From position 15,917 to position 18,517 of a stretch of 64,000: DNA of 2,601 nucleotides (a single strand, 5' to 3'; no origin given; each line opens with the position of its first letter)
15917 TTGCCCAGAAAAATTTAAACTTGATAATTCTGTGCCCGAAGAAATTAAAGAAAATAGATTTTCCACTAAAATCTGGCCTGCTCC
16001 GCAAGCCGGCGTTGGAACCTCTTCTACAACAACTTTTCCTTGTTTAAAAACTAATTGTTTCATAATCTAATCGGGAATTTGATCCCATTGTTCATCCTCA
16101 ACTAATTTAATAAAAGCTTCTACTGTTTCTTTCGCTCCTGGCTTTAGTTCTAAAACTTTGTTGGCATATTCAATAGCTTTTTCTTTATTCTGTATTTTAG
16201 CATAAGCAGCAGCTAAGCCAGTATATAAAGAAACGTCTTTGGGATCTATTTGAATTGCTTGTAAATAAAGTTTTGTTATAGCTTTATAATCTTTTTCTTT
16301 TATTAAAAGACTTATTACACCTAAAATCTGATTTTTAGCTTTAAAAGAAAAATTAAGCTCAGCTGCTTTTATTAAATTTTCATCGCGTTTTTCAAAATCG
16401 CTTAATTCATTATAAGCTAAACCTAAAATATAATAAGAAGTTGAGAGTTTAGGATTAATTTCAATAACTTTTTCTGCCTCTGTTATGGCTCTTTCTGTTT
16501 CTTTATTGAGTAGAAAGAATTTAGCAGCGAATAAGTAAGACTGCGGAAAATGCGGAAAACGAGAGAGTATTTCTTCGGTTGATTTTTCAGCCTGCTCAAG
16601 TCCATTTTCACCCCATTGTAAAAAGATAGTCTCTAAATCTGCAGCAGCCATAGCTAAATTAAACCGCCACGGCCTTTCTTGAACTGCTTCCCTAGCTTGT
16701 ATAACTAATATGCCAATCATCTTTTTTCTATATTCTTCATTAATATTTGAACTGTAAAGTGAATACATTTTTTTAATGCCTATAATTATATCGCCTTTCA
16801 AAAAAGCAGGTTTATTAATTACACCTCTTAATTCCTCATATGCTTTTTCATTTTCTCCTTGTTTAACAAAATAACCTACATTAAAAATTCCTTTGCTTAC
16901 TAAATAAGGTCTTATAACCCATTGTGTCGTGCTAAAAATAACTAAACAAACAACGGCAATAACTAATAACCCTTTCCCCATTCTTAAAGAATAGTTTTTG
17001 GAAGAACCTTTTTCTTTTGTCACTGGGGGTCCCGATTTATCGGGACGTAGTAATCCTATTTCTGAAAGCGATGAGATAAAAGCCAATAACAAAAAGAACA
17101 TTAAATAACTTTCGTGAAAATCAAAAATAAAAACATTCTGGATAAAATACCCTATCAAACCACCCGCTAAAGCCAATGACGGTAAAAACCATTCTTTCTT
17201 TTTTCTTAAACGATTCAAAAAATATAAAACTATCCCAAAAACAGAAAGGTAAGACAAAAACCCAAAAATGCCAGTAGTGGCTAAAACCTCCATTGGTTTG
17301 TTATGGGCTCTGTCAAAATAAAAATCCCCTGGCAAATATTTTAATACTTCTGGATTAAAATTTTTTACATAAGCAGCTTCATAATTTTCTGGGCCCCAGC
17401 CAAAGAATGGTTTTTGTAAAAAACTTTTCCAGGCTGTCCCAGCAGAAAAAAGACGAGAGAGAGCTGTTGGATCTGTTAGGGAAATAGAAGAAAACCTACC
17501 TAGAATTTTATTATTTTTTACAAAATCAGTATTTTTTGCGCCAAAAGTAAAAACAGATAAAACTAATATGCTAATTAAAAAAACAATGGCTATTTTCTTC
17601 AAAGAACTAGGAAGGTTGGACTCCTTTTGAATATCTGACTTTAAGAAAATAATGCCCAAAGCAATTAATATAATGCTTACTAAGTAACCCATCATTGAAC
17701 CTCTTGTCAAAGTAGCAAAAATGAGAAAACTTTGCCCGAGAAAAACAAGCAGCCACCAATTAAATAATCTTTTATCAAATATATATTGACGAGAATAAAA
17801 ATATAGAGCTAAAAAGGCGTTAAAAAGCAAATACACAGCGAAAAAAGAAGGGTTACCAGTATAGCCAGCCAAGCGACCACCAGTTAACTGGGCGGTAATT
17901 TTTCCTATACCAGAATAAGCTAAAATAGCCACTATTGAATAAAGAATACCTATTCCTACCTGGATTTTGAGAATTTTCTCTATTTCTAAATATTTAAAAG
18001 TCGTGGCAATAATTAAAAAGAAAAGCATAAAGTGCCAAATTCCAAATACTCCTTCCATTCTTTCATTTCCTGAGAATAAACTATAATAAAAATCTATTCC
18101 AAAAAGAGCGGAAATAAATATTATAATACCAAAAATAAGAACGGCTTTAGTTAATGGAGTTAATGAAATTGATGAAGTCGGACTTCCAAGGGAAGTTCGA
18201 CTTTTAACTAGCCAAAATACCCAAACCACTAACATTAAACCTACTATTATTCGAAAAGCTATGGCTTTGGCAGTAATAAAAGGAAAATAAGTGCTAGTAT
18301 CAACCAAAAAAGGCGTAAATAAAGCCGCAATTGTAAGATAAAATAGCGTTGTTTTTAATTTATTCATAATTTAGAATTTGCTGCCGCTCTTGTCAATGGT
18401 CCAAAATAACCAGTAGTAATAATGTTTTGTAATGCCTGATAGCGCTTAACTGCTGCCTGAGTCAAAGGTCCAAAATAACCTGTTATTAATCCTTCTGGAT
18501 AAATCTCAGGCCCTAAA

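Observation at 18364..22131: Shared coiled-coil + PG_binding_1 module shuffled between a metallopeptidase and a large surface protein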

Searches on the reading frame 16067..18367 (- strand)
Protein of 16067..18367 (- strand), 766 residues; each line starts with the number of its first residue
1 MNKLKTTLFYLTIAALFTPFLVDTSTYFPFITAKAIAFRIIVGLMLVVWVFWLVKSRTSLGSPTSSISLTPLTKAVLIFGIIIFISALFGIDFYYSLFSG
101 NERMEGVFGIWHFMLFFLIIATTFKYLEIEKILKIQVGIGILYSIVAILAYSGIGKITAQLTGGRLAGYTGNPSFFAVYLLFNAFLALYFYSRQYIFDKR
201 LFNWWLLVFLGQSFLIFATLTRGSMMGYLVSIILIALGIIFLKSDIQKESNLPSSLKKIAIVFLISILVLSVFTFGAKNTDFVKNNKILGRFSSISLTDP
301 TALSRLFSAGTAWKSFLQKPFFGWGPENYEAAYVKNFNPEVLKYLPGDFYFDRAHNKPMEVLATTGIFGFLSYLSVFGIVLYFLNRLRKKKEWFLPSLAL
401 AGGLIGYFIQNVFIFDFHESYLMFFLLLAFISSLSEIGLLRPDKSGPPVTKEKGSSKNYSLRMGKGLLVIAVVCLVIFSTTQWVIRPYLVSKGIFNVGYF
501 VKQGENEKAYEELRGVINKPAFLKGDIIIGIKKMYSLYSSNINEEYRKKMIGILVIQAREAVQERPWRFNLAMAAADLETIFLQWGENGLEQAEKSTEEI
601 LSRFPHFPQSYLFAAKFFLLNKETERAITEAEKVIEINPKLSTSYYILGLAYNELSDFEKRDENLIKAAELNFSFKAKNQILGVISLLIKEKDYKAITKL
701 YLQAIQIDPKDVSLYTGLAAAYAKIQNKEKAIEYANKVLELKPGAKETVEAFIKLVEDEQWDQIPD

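Call 4: search_protein_families(library=pfam, proteins=[window:16067-18367:-], max_evalue=1)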
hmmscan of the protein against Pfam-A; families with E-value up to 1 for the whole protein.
window:16067-18367:- (766 aa): 18 families
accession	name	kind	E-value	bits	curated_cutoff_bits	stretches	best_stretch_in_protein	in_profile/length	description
PF04932.20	Wzy_C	-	9.6e-19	68.1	31.7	1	208-374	2-149/149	O-Antigen ligase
PF13181.12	TPR_8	-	1.3e-11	44.1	25.7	3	713-743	2-32/34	Tetratricopeptide repeat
PF13431.12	TPR_17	-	5.6e-11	42.2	24.4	2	700-733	1-34/34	Tetratricopeptide repeat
PF14559.12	TPR_19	-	2.1e-09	38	25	2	688-744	1-57/68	Tetratricopeptide repeat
PF00515.34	TPR_1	-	8e-09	35.4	27.8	1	714-743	3-32/34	Tetratricopeptide repeat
PF13414.12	TPR_11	-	1e-08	35.1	26.8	2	699-724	15-40/42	TPR repeat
PF13428.12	TPR_14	-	2.3e-06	28.2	23.5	1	714-753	3-42/44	Tetratricopeptide repeat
PF13432.12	TPR_16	-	7.9e-06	26.7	32.7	2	700-745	19-64/65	Tetratricopeptide repeat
PF07719.23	TPR_2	-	8e-05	22.9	27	1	714-744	3-33/34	Tetratricopeptide repeat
PF25063.1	ARM_TT21_C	-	0.00069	20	35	1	588-744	35-196/209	Tetratricopeptide repeat protein 21 C-terminal ARM domain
PF13424.12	TPR_12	-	0.0007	20.2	30.1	1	687-742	12-75/77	Tetratricopeptide repeat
PF25062.1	ARM_TT21_N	-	0.0012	19.1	40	1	627-763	81-220/222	Tetratricopeptide repeat protein 21 N-terminal ARM repeat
PF25060.1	ARM_TT21_2nd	-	0.0038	17.2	27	1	587-647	201-260/270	Tetratricopeptide repeat protein 21 second ARM domain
PF13174.12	TPR_6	-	0.0046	18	26.3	0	718-740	6-28/33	Tetratricopeptide repeat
PF12895.13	ANAPC3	-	0.0081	16.9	27.2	1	591-659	6-73/82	Anaphase-promoting complex, cyclosome, subunit 3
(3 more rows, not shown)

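Call 46: search_protein_families(library=ncbifam, proteins=[window:16067-18367:-], max_evalue=0.01)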
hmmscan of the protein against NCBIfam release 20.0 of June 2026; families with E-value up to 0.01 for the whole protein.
window:16067-18367:- (766 aa): 7 families
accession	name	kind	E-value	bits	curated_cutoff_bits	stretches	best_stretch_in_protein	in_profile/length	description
TIGR02917.1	PEP_TPR_lipo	equivalog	1.4e-11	43.1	312.2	1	587-744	240-395/899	XrtA/PEP-CTERM system TPR-repeat protein PrsT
NF040959.1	MamA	equivalog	6.3e-11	42.1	200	2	686-744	113-171/204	magnetosome protein MamA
NF047558.1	TPR_END_plus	domain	5.6e-08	32.6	32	1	715-750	2-37/56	TPR end-of-group domain-containing protein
TIGR02521.1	type_IV_pilW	equivalog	3.9e-06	26.6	154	0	693-746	46-99/234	type IV pilus biogenesis/stability protein PilW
TIGR00990.1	3a0801s09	subfamily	4.4e-05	22.3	757.25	1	690-744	139-192/615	mitochondrial import receptor subunit TOM70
TIGR03939.1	PGA_TPR_OMP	equivalog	0.00014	20.2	366.65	1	691-763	99-173/800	poly-beta-1,6 N-acetyl-D-glucosamine export porin PgaA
NF033920.0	C39_PA2778_fam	equivalog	0.0076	15.7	150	0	682-742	194-254/255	PA2778 family cysteine peptidase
